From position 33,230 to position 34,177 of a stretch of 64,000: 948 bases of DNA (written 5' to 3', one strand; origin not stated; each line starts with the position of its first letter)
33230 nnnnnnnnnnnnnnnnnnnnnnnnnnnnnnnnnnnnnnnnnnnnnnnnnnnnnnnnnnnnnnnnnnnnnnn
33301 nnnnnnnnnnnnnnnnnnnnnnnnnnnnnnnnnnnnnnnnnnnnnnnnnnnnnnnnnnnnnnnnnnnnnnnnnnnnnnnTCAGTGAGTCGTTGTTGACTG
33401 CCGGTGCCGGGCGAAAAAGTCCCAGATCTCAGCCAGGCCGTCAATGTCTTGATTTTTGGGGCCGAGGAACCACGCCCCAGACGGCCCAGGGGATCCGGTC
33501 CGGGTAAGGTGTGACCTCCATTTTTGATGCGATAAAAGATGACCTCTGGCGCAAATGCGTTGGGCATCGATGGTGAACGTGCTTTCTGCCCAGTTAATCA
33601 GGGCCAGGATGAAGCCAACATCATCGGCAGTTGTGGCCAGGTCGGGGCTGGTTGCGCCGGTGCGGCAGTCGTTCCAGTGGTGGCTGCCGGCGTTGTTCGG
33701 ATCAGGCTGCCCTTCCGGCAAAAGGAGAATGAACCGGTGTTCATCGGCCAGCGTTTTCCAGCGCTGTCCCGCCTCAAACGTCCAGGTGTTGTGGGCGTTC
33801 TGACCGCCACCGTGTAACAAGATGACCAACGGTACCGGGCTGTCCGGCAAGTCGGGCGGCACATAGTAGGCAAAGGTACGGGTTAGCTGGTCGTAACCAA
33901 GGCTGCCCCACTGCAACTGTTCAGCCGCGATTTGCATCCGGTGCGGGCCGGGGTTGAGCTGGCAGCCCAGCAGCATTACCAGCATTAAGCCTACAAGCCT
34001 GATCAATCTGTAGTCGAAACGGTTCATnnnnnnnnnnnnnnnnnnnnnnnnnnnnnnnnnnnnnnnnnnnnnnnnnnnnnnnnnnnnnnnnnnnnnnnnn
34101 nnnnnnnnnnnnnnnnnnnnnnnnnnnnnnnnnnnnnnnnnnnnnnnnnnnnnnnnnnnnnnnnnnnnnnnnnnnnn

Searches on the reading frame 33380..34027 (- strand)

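Call 7: search_protein_families(library=ncbifam, proteins=[window:33380-34027:-], max_evalue=0.01)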
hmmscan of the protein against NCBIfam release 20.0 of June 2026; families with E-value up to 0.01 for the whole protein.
window:33380-34027:- (215 aa): 2 families
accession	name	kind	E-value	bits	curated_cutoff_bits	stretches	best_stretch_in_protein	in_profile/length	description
NF050058.1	e_dPHAscl_type1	hypoth_equivalog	1.2e-22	80.7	150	1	47-162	5-110/276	extracellular catalytic domain type 1 short-chain-length polyhydroxyalkanoate depolymerase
TIGR01840.1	esterase_phb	subfamily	2.4e-12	46.8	107.85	1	54-159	3-98/213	PHB depolymerase family esterase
